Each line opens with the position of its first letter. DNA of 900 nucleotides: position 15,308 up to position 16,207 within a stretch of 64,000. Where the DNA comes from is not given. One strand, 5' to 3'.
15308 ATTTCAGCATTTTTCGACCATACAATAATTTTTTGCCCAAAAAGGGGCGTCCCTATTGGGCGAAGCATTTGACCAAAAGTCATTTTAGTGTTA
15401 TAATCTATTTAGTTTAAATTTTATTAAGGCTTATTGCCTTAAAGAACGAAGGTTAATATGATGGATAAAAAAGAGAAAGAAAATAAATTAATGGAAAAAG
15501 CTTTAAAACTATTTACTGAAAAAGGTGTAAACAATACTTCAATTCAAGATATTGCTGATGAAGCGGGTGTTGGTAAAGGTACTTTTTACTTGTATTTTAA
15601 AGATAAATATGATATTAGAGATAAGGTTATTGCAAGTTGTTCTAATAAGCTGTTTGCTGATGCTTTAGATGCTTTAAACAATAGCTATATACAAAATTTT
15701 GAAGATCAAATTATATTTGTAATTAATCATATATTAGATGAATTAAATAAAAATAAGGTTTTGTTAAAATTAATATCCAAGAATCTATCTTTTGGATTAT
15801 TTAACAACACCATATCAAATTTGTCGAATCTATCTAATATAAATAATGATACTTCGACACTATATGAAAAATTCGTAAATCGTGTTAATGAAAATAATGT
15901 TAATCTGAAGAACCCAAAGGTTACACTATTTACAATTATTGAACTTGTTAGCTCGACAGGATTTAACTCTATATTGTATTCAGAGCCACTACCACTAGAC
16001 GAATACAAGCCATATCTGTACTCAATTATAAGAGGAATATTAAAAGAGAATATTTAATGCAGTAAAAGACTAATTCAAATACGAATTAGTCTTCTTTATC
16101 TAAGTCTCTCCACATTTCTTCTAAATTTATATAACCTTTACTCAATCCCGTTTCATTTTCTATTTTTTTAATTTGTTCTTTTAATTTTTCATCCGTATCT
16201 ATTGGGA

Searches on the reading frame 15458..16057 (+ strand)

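Call 47: search_protein_families(library=pfam, proteins=[window:15458-16057:+], max_evalue=0.00001)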
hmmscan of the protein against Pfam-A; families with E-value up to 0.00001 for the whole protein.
window:15458-16057:+ (199 aa): 1 family
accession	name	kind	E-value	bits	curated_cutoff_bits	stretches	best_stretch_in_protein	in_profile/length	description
PF00440.29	TetR_N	-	1.2e-15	57.5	24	1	11-53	1-43/47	Bacterial regulatory proteins, tetR family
